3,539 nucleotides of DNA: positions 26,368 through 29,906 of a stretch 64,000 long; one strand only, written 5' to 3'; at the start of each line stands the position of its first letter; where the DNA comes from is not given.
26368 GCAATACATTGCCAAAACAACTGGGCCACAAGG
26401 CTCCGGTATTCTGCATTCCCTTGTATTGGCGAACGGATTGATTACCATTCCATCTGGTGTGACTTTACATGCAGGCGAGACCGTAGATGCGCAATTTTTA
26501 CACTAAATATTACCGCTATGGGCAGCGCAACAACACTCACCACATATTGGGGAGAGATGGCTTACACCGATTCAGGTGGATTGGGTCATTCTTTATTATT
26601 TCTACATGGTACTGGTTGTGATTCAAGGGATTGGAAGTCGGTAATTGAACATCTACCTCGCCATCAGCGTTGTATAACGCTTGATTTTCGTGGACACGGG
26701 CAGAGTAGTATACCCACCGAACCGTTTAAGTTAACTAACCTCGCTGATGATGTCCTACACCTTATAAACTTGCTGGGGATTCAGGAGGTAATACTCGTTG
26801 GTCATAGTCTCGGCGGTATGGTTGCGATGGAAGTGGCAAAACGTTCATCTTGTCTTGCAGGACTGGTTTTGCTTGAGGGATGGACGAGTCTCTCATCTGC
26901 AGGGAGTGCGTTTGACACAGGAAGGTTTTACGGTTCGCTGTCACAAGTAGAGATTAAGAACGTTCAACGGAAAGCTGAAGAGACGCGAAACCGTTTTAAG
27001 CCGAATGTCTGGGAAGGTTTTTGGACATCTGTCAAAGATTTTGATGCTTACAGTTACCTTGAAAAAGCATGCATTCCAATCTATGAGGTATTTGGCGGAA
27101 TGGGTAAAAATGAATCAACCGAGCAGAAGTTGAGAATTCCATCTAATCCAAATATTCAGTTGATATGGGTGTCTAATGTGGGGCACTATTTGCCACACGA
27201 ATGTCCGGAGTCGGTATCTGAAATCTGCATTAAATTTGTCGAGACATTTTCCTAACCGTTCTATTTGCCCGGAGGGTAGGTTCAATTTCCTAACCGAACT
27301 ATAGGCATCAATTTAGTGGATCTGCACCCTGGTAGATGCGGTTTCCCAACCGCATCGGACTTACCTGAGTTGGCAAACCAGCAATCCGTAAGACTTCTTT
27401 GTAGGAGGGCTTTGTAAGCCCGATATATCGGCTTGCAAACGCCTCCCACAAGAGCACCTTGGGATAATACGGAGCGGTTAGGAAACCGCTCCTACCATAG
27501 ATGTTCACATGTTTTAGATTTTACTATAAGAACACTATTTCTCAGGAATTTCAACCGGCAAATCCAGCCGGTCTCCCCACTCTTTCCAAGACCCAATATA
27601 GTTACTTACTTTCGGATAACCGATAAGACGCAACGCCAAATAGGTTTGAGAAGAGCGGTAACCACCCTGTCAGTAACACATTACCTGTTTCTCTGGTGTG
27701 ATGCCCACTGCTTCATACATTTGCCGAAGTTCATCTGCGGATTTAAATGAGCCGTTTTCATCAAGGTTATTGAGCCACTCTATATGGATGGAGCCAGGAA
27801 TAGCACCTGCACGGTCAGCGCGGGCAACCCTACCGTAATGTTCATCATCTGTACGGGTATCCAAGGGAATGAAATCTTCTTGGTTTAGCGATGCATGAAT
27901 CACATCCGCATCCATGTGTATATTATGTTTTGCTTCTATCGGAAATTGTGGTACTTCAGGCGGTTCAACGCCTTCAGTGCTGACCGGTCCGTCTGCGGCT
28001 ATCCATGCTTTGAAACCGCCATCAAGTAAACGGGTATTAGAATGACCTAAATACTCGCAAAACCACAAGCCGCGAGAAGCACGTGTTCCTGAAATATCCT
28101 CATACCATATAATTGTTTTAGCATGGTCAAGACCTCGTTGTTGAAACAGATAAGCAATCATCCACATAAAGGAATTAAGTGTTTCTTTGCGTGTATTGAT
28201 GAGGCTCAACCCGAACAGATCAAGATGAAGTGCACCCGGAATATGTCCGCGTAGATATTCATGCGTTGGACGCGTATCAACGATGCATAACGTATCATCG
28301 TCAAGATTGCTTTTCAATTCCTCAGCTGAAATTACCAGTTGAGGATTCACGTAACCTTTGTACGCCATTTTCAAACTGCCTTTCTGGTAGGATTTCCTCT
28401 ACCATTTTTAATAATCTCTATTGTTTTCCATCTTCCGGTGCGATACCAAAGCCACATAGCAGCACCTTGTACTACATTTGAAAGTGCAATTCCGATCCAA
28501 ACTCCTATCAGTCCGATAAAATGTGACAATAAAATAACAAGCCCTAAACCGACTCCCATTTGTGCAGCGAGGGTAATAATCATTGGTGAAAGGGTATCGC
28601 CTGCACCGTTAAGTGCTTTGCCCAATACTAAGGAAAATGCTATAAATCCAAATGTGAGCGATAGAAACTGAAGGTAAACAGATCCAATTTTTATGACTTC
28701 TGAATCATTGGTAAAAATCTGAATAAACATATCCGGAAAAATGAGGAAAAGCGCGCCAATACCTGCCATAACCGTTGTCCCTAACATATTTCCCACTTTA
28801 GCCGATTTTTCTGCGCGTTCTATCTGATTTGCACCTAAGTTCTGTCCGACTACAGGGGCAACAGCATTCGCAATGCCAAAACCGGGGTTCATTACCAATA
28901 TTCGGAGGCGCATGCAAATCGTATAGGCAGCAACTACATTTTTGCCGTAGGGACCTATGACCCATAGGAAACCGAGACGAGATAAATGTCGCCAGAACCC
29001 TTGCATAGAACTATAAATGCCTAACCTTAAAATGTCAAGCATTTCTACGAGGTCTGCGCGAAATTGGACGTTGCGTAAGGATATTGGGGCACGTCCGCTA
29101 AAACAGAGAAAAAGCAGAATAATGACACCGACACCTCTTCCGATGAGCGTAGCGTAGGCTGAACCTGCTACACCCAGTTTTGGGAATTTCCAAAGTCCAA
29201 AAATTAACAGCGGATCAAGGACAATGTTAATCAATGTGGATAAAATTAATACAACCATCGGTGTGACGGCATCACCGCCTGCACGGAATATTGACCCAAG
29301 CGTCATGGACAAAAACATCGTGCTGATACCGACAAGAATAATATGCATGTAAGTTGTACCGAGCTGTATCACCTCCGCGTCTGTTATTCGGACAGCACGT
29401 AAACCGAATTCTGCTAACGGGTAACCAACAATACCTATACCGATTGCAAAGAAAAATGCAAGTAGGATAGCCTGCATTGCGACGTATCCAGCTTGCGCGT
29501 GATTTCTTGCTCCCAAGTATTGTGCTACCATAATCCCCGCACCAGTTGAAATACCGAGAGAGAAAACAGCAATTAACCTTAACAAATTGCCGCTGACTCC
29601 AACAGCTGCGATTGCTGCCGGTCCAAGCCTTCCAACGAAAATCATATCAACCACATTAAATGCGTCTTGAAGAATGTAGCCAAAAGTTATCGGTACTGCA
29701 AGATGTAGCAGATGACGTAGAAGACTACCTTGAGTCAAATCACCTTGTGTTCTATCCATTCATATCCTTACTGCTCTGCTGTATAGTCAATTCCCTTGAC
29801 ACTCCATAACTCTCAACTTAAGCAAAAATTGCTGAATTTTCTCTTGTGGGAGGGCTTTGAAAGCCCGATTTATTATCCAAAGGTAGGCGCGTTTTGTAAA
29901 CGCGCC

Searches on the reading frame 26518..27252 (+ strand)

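Call 72: search_protein_families(library=pfam, proteins=[window:26518-27252:+], max_evalue=0.00001)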
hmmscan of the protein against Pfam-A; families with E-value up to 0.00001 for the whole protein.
window:26518-27252:+ (245 aa): 3 families
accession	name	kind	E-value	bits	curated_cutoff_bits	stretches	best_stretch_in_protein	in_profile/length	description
PF00561.26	Abhydrolase_1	-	1.7e-21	77.5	25.8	1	26-148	3-119/245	alpha/beta hydrolase fold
PF12697.13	Abhydrolase_6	-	6.1e-21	76.5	26.3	1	26-234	1-215/217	Alpha/beta hydrolase family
PF12146.15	Hydrolase_4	-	9.2e-09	35.4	27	1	26-120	7-108/239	Serine aminopeptidase, S33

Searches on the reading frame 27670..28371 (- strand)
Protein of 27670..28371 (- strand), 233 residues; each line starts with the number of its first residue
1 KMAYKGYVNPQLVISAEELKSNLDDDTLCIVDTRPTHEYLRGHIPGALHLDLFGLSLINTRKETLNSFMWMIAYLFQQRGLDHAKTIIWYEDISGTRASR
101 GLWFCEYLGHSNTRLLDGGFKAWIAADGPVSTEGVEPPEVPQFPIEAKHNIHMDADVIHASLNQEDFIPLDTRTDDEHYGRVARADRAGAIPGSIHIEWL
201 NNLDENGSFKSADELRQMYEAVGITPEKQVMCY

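Call 72: search_protein_families(library=pfam, proteins=[window:27670-28371:-], max_evalue=0.00001)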
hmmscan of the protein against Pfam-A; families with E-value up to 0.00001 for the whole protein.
window:27670-28371:- (233 aa): 1 family
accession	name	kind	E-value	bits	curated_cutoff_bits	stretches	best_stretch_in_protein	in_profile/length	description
PF00581.25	Rhodanese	-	1.1e-24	87.3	22.2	1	15-125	1-101/102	Rhodanese-like domain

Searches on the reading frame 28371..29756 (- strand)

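Call 72: search_protein_families(library=pfam, proteins=[window:28371-29756:-], max_evalue=0.00001)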
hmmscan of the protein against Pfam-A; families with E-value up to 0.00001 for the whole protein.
window:28371-29756:- (461 aa): 1 family
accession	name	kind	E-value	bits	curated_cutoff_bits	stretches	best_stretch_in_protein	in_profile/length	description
PF01554.23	MatE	-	8.3e-61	204.8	24.9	2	22-183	1-161/161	MatE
